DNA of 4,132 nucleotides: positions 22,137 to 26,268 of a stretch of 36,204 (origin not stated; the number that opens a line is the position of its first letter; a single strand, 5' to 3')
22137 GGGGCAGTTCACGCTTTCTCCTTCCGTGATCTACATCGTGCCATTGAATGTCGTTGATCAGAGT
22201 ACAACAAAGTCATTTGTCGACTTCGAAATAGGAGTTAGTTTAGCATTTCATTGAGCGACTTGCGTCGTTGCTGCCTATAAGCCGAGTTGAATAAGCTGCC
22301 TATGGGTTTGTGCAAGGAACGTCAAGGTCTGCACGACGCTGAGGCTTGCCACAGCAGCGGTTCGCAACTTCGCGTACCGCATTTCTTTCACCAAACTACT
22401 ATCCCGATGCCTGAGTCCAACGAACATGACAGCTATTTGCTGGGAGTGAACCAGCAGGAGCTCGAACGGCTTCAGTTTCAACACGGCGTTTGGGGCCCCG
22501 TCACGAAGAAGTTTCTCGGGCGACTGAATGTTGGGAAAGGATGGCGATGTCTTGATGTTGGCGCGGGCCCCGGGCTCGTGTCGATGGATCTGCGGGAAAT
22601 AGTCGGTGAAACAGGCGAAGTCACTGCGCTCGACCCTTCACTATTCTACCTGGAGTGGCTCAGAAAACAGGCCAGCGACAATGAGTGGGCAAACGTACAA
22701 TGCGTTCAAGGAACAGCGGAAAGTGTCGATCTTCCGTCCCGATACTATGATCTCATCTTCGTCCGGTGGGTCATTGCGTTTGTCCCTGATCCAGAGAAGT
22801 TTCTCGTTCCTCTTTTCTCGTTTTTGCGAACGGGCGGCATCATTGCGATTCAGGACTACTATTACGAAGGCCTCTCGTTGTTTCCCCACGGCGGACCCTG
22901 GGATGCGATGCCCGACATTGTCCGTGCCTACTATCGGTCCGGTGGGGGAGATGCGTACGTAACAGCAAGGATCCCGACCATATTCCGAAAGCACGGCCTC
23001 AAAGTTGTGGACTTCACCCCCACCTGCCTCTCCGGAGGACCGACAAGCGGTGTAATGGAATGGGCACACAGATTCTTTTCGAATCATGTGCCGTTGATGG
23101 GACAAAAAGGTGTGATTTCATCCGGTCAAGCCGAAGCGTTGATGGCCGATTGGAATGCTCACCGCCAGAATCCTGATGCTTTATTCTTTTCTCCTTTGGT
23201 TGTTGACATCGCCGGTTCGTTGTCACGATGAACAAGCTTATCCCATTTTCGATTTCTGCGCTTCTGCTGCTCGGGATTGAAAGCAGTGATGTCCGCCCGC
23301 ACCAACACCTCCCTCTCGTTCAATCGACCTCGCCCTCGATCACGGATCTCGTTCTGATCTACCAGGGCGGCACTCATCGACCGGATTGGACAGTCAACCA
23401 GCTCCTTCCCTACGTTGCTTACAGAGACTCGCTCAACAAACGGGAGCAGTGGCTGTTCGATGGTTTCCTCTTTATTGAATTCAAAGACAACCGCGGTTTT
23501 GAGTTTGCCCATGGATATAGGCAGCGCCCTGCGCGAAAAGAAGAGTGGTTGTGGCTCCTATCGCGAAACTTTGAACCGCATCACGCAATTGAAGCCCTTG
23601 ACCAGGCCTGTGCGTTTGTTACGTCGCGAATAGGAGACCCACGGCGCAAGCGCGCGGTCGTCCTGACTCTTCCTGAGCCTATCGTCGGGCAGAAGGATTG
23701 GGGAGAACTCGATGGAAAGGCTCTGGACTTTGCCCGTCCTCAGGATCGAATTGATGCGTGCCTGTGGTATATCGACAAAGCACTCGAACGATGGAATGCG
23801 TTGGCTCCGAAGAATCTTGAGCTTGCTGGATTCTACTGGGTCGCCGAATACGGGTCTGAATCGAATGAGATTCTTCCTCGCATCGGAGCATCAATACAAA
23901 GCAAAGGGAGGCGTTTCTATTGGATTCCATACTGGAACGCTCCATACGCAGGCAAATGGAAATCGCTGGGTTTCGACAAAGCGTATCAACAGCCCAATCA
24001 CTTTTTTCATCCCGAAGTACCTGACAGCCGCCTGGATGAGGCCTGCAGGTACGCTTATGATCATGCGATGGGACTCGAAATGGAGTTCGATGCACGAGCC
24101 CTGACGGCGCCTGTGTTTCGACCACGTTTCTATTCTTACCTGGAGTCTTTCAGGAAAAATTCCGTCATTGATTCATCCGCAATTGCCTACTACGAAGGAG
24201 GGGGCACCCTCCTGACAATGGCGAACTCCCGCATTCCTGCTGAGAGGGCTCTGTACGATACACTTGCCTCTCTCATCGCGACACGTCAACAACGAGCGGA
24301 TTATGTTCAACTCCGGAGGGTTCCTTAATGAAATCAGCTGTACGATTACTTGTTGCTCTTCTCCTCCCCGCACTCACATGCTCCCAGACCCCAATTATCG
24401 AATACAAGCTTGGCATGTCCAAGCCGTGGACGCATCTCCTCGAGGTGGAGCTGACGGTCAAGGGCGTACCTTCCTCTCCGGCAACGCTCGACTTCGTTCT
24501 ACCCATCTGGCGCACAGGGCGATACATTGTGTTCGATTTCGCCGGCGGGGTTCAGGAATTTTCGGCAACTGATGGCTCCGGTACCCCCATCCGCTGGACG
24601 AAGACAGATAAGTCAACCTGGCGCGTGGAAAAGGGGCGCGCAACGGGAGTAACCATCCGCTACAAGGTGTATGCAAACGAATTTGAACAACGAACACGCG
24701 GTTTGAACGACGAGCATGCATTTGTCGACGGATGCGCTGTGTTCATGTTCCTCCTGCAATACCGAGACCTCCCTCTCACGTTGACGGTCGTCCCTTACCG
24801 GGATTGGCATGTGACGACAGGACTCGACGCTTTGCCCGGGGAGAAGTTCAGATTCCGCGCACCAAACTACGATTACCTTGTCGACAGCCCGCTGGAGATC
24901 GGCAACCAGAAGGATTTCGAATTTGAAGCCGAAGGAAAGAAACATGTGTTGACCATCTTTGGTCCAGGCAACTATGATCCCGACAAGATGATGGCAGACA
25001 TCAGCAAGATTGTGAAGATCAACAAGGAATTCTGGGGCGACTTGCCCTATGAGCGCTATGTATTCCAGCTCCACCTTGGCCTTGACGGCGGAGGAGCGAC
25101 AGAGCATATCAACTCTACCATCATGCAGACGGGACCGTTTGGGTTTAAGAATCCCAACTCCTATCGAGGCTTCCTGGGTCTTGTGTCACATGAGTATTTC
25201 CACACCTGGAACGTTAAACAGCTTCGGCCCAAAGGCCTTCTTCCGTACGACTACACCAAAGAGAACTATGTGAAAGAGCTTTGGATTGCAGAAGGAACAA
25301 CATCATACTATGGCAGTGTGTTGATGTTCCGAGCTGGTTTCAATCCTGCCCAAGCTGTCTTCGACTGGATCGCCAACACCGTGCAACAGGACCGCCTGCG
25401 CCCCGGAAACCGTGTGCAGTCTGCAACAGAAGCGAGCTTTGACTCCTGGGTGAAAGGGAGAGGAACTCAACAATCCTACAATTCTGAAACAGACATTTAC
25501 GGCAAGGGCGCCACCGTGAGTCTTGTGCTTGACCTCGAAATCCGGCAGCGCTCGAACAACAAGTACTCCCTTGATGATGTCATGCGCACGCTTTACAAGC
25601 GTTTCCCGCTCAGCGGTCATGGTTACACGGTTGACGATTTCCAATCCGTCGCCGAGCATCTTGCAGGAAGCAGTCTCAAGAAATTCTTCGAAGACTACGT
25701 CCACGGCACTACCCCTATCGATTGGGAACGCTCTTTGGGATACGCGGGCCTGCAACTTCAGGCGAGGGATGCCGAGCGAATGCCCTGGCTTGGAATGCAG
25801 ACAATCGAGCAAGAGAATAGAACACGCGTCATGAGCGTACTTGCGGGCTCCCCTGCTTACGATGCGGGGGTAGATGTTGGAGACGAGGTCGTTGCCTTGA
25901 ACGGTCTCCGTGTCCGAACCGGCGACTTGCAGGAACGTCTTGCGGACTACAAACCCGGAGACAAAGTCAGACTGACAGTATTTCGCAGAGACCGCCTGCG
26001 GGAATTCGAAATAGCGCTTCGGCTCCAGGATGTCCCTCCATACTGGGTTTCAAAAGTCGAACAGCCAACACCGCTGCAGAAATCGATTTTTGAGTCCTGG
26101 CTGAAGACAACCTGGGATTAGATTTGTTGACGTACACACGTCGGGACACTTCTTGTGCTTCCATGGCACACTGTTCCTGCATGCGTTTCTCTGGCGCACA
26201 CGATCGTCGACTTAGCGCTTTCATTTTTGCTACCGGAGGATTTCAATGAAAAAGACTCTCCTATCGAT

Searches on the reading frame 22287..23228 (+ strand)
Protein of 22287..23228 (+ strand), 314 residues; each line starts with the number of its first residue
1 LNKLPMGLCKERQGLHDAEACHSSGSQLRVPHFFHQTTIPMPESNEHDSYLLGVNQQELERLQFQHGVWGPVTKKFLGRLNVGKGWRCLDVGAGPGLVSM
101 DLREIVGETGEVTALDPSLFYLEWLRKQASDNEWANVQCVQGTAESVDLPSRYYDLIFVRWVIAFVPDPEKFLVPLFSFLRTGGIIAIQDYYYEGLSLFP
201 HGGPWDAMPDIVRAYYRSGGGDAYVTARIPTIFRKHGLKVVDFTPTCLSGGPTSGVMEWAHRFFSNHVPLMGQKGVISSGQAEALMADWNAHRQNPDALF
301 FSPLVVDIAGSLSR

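Call 69: search_protein_families(library=pfam, proteins=[window:22287-23228:+], max_evalue=0.000001)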
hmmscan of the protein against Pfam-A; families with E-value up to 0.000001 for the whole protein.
window:22287-23228:+ (314 aa): 6 families
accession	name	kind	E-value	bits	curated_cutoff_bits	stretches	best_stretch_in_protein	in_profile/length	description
PF08241.18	Methyltransf_11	-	7.9e-15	55.7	21.2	1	89-188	1-95/95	Methyltransferase domain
PF13847.12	Methyltransf_31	-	4e-14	52.9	27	1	84-192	3-113/145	Methyltransferase domain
PF13649.12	Methyltransf_25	-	4.3e-13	50.2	27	1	89-184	2-97/97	Methyltransferase domain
PF01209.24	Ubie_methyltran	-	3e-11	43.6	20.1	1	65-188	31-151/233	ubiE/COQ5 methyltransferase family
PF08242.18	Methyltransf_12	-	8.2e-09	36.5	30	1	89-186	1-98/98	Methyltransferase domain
PF13489.12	Methyltransf_23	-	9.9e-09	35.6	27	1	69-193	9-121/164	Methyltransferase domain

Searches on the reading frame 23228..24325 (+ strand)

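Call 69: search_protein_families(library=pfam, proteins=[window:23228-24325:+], max_evalue=0.000001)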
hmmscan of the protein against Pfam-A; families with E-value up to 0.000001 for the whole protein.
window:23228-24325:+ (366 aa): 1 family
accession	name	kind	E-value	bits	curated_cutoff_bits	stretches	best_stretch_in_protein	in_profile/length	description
PF16147.10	DUF4855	-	9e-93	311.3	27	1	40-347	1-312/313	Domain of unknown function (DUF4855)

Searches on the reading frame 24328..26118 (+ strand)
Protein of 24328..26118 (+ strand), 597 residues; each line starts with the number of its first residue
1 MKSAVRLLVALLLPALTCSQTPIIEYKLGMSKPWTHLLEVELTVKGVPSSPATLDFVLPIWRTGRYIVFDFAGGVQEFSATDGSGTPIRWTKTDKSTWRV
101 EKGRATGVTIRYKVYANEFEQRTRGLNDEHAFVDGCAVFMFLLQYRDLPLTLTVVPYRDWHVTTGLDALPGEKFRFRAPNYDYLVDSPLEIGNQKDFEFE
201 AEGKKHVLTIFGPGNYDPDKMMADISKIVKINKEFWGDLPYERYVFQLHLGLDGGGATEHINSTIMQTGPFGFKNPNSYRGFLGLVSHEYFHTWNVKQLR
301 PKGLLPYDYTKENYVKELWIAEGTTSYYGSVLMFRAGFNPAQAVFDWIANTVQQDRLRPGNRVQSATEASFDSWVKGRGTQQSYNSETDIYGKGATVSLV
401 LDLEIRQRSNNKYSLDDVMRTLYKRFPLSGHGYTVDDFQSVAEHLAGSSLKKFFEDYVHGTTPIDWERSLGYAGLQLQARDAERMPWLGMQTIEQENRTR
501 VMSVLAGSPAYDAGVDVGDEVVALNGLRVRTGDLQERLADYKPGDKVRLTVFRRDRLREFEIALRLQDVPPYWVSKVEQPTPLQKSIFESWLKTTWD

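Call 69: search_protein_families(library=pfam, proteins=[window:24328-26118:+], max_evalue=0.000001)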
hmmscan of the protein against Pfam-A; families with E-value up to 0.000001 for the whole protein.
window:24328-26118:+ (597 aa): 4 families
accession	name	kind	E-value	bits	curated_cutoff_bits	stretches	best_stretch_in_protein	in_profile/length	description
PF17899.6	Peptidase_M61_N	-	4.7e-45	154.1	23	1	25-193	1-168/168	Peptidase M61 N-terminal domain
PF05299.18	Peptidase_M61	-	1.7e-37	128.8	22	1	282-396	2-117/118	M61 glycyl aminopeptidase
PF13180.12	PDZ_2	-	2.2e-12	47.5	27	1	487-564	2-80/80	PDZ domain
PF17820.7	PDZ_6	-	1.9e-08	34.3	27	1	501-551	2-52/54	PDZ domain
